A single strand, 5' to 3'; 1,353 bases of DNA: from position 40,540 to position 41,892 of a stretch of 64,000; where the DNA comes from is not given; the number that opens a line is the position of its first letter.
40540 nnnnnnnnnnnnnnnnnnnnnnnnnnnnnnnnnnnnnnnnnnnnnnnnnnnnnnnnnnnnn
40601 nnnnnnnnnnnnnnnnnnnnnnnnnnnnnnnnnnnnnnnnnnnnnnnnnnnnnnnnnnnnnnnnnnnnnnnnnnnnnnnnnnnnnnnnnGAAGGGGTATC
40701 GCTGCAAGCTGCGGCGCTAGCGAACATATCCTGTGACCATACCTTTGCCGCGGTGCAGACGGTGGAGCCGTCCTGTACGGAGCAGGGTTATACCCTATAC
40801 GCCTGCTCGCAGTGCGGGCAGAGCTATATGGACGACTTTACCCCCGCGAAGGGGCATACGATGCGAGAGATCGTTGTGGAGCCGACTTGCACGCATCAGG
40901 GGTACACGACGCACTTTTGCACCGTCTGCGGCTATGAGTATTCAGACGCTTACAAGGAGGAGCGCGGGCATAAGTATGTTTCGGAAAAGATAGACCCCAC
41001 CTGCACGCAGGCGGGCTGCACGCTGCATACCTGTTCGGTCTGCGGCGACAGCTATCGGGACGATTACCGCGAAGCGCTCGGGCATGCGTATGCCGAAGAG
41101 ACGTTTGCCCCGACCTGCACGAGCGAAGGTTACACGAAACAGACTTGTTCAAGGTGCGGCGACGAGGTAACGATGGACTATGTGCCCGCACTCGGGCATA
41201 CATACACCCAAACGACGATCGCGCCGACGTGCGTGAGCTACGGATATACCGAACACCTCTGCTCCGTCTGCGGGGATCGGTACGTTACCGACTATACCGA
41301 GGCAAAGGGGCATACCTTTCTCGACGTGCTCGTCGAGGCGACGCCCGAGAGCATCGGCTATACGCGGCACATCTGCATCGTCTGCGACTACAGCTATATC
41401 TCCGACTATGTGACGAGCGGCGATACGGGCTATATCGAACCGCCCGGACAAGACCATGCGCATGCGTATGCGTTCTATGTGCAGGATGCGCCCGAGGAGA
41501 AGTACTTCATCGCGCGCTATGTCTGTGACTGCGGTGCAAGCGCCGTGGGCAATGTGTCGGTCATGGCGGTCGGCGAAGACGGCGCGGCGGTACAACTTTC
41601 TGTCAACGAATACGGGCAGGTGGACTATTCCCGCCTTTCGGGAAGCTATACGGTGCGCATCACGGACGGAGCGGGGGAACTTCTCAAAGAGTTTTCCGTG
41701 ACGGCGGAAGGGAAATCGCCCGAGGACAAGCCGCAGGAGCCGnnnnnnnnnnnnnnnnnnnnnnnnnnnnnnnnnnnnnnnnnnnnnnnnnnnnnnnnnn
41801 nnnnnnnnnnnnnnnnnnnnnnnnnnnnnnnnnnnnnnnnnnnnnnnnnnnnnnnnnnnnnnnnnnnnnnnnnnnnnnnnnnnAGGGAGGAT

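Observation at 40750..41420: ~38-aa Cys3His repeat family shared by the two surface proteins that bracket the T4SS genes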

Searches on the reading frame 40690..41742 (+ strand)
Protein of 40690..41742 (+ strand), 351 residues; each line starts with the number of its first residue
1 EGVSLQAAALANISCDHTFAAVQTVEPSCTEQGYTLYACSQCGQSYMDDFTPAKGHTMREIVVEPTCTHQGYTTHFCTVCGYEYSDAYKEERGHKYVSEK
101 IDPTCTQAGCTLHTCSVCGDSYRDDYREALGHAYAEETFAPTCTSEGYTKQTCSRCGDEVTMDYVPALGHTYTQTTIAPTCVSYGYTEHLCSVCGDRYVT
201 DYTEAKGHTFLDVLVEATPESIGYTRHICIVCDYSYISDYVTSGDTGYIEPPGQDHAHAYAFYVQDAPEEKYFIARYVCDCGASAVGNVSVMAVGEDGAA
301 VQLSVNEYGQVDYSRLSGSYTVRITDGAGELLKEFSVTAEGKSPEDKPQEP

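Call 55: predict_structure(alignment_id=A3)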
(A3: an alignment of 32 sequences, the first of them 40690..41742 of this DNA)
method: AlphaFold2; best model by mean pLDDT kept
length: 351 residues; sequences in the alignment: 32
mean_pLDDT: 86.0   pTM: 0.48
mean pLDDT of the five models: 86.0, 85.1, 84.1, 83.3, 83.2
residues with pLDDT >= 90: 192; 70-90: 119; 50-70: 18; < 50: 22
segments of 3 or more residues with pLDDT < 50: 1-13, 342-347
pLDDT, mean of each block of 10 residues (from residue 1): 39 64 89 89 87 88 92 92 92 93 96 94 96 95 97 95 96 94 94 95 91 82 84 85 59 67 88 89 85 92 92 91 93 89 49 56
secondary structure, 60 per line:
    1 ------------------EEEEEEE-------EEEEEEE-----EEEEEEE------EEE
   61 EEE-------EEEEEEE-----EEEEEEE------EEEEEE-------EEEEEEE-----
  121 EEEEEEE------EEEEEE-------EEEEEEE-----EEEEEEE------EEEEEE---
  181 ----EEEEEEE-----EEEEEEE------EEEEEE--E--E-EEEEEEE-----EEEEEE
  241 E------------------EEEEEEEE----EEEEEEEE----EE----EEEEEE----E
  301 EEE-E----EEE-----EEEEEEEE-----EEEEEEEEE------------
elements in order: E19-25 E33-39 E45-51 E58-63 E71-77 E83-89 E96-101 E109-115 E121-127 E134-139 E147-153 E159-165 E172-177 E185-191 E197-203 E210-215 E223-229 E235-241 E260-267 E272-279 E290-295 E300-303 E310-312 E318-325 E331-339

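Call 57: fold_search(model_id=the predicted structure, library=pdb)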
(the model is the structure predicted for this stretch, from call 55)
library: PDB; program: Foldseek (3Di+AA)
matches with E <= 10: 1119; with E <= 0.001: 7
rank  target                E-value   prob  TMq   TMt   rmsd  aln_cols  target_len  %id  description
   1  9g93_A                2.3e-05  1.00  0.20  0.13  36.5       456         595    9  CryoET structure of the in vitro grown Bacillus anthracis Sap S-layer (released 2024-12-18)
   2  6qx4_B                5.9e-05  1.00  0.21  0.14  31.7       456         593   10  Structure of the Bacillus anthracis Sap S-layer assembly domain (released 2019-07-31)
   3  9flu_A                3.0e-04  0.75  0.12  0.12  29.2       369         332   11  CryoEM structure of the fragment-1 (3402-3733) in the grappling hook protein A (GhpA) in the bacterium Aureispira sp.  (released 2024-10-16)
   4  6qx4_A                3.4e-04  0.99  0.20  0.13  28.1       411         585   10  Structure of the Bacillus anthracis Sap S-layer assembly domain (released 2019-07-31)
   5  9flx_A                3.4e-04  0.77  0.12  0.12  29.3       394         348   10  CryoEM structure of the fragment-4 (4074-4421) in the grappling hook protein A (GhpA) in the bacterium Aureispira sp.  (released 2024-10-16)
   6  6xlt                  4.3e-04  0.94  0.16  0.10  53.5       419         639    9  The 1.48 Angstrom crystal structure of evolved galactose oxidase variant A3.E7 (released 2021-02-03)
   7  9fls_A                8.1e-04  0.63  0.13  0.13  30.5       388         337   10  CryoEM structure of the fragment-3 (2061-2397) in the grappling hook protein A (GhpA) in the bacterium Aureispira sp.  (released 2024-10-16)
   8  8s80_A                1.1e-03  0.96  0.16  0.24  32.7       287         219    8  Domains 4 and 5 of Sap S-layer protein from Bacillus anthracis (released 2024-11-20)
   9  8s80_F                1.4e-03  0.97  0.17  0.26  32.3       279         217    9  Domains 4 and 5 of Sap S-layer protein from Bacillus anthracis (released 2024-11-20)
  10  8opr_A                1.5e-03  0.82  0.15  0.09  44.3       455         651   10  Structure of the EA1 surface layer of Bacillus anthracis (released 2023-11-08)
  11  8y6b_D                2.2e-03  0.35  0.09  0.06  55.4       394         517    8  Structure of human LGI1-ADAM22 complex in space group P212121 (released 2024-02-14)
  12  6hhu_A                2.5e-03  0.91  0.20  0.13  31.5       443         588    9  Structure of the Bacillus anthracis Sap S-layer assembly domain (released 2019-07-24)
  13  5xx0_B                2.5e-03  0.77  0.15  0.15  52.2       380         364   11  Crystal structure of the four N-terminal immunoglogulin domains of Sidekick-2 protein (released 2018-08-29)
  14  9fly_A                2.6e-03  0.72  0.13  0.07  23.5       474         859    7  CryoEM structure of the base (4151-5009) in the grappling hook protein A (GhpA) in the bacterium Aureispira sp. CCB-QB (released 2024-10-16)
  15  3ott_B                2.9e-03  0.75  0.15  0.08  53.9       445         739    7  Crystal Structure of the extracellular domain of the putative one component system BT4673 from B. thetaiotaomicron (released 2011-08-10)
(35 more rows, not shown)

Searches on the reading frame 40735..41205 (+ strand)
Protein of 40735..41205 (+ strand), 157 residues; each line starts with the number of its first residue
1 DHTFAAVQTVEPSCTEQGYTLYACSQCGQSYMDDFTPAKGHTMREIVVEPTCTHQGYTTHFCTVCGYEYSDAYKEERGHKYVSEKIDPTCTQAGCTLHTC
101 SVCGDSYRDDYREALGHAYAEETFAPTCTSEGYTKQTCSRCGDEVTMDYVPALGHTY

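Call 30: predict_structure(alignment_id=A2)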
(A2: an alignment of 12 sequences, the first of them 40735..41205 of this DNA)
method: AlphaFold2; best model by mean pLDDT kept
length: 157 residues; sequences in the alignment: 12
mean_pLDDT: 94.2   pTM: 0.56
mean pLDDT of the five models: 94.2, 93.0, 93.0, 91.8, 91.7
residues with pLDDT >= 90: 147; 70-90: 10; 50-70: 0; < 50: 0
segments of 3 or more residues with pLDDT < 50: none
pLDDT, mean of each block of 10 residues (from residue 1): 91 94 94 94 94 95 93 93 97 97 96 95 96 96 95 88
secondary structure, 60 per line:
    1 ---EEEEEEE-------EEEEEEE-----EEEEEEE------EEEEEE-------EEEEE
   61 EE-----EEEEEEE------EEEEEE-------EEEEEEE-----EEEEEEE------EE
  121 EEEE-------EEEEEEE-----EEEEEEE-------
elements in order: E4-10 E18-24 E30-36 E43-48 E56-62 E68-74 E81-86 E94-100 E106-112 E119-124 E132-138 E144-150

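Call 33: fold_search(model_id=the predicted structure, library=pdb)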
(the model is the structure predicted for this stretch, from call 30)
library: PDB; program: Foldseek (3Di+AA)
matches with E <= 10: 780; with E <= 0.001: 0
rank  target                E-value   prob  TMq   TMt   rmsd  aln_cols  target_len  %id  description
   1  8y6b_D                3.4e-02  0.44  0.16  0.06  30.8       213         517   10  Structure of human LGI1-ADAM22 complex in space group P212121 (released 2024-02-14)
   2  7mfa_H                7.0e-02  0.11  0.12  0.09  29.6       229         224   10  Crystal structure of antibody 10E8v4-P100fA+P100gA Fab (released 2021-07-14)
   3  4c2i_H                7.8e-02  0.13  0.13  0.10  28.9       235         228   11  Cryo-EM structure of Dengue virus serotype 1 complexed with Fab fragments of human antibody 1F4 (released 2014-01-29)
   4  8hpy_D                8.2e-02  0.25  0.16  0.06  31.7       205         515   10  Crystal structure of human LGI1-ADAM22 complex (released 2023-12-13)
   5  9mi6_H                8.6e-02  0.11  0.12  0.10  31.7       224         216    7  Crystal structure of human FcRn in complex with nipocalimab Fab fragment (released 2025-02-12)
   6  8dn7_D                9.0e-02  0.09  0.12  0.09  32.1       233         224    9  The crystal structure of the Pisum sativum Toc75 POTRA domains in complex with fab ax9 (released 2023-05-17)
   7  3ux9_B                1.4e-01  0.25  0.15  0.11  38.6       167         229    6  Structural insights into a human anti-IFN antibody exerting therapeutic potential for systemic lupus erythematosus (released 2012-02-29)
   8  1yby_B                1.5e-01  0.11  0.12  0.10  30.1       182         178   10  Conserved hypothetical protein Cth-95 from Clostridium thermocellum (released 2005-02-01)
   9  8k3c_D                1.6e-01  0.15  0.16  0.12  33.3       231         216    6  Nipah virus Attachment glycoprotein with 41-6 antibody fragment (released 2024-05-01)
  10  6was_H                1.6e-01  0.10  0.13  0.11  30.8       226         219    9  Structure of D19.PA8 Fab in complex with 1FD6 16055 V1V2 scaffold (released 2021-03-31)
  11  8t0o_H                1.6e-01  0.12  0.13  0.10  30.9       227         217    8  Fab from mAb RB2AT_87 (released 2024-03-27)
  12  8qxc_A                1.6e-01  0.11  0.13  0.10  32.6       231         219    9  Crystal structure of antibody Fab MIL-3 with PenG-Lys (released 2024-07-31)
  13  6rji                  1.7e-01  0.18  0.14  0.13  29.9       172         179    8  X-ray structure of the elongation factor P of S. aureus (released 2020-04-01)
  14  6rlm_A                1.7e-01  0.13  0.15  0.12  32.9       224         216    8  Crystal structure of AT1412dm Fab fragment (released 2021-05-12)
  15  6nmu_H                1.7e-01  0.10  0.13  0.10  30.5       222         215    9  Kick-Off Fab 115 anti-SIRP-alpha antibody in complex with SIRP-alpha Variant 1 (released 2019-08-07)
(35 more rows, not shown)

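Call 69: search_solved_structures(query=A2, max_evalue=10, show_alignments=3)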
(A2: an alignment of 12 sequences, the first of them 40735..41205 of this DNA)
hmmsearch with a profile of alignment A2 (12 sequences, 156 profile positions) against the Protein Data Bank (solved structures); distinct sequences matched with E-value up to 10: 17.
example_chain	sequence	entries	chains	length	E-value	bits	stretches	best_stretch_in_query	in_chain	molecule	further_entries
5v3g_D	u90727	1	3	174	4.2e-05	26.7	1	19-93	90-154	PR domain zinc finger protein 9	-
5egb_A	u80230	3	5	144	0.00067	22.8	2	14-147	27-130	Histone-lysine N-methyltransferase PRDM9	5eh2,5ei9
1mey_C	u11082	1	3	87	0.0096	19.1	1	12-33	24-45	CONSENSUS ZINC FINGER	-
7ae7_a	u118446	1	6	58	0.25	14.4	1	45-81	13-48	Protein ShdD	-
5fer_A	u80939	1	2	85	0.43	13.7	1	98-146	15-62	E3 ubiquitin/ISG15 ligase TRIM25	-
5eya_F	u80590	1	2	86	0.44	13.6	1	98-146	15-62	Tripartite motif-containing 25 variant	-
7ae4_a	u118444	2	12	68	0.45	13.6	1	54-81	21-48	Protein ShdD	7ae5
1e8j_A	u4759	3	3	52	1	12.5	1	20-35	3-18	RUBREDOXIN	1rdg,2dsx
7oqy_Y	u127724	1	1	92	1.2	12.2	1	59-104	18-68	DNA-directed RNA polymerase, subunit M (RpoM-2)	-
1rdv_A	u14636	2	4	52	1.3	12.1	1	20-34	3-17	RUBREDOXIN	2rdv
2lvh_A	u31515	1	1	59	1.4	12.1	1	19-53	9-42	Putative zinc finger protein ORF59a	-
1spw_A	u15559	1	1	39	1.6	11.8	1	20-32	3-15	Rubredoxin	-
1rb9_A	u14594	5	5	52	1.9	11.6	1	20-34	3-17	RUBREDOXIN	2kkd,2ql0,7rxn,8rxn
6hiv_DS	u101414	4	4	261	2.1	11.5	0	52-77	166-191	ms66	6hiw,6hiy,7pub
5yj3_C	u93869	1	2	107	2.1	11.5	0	15-33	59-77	Telomere zinc finger-associated protein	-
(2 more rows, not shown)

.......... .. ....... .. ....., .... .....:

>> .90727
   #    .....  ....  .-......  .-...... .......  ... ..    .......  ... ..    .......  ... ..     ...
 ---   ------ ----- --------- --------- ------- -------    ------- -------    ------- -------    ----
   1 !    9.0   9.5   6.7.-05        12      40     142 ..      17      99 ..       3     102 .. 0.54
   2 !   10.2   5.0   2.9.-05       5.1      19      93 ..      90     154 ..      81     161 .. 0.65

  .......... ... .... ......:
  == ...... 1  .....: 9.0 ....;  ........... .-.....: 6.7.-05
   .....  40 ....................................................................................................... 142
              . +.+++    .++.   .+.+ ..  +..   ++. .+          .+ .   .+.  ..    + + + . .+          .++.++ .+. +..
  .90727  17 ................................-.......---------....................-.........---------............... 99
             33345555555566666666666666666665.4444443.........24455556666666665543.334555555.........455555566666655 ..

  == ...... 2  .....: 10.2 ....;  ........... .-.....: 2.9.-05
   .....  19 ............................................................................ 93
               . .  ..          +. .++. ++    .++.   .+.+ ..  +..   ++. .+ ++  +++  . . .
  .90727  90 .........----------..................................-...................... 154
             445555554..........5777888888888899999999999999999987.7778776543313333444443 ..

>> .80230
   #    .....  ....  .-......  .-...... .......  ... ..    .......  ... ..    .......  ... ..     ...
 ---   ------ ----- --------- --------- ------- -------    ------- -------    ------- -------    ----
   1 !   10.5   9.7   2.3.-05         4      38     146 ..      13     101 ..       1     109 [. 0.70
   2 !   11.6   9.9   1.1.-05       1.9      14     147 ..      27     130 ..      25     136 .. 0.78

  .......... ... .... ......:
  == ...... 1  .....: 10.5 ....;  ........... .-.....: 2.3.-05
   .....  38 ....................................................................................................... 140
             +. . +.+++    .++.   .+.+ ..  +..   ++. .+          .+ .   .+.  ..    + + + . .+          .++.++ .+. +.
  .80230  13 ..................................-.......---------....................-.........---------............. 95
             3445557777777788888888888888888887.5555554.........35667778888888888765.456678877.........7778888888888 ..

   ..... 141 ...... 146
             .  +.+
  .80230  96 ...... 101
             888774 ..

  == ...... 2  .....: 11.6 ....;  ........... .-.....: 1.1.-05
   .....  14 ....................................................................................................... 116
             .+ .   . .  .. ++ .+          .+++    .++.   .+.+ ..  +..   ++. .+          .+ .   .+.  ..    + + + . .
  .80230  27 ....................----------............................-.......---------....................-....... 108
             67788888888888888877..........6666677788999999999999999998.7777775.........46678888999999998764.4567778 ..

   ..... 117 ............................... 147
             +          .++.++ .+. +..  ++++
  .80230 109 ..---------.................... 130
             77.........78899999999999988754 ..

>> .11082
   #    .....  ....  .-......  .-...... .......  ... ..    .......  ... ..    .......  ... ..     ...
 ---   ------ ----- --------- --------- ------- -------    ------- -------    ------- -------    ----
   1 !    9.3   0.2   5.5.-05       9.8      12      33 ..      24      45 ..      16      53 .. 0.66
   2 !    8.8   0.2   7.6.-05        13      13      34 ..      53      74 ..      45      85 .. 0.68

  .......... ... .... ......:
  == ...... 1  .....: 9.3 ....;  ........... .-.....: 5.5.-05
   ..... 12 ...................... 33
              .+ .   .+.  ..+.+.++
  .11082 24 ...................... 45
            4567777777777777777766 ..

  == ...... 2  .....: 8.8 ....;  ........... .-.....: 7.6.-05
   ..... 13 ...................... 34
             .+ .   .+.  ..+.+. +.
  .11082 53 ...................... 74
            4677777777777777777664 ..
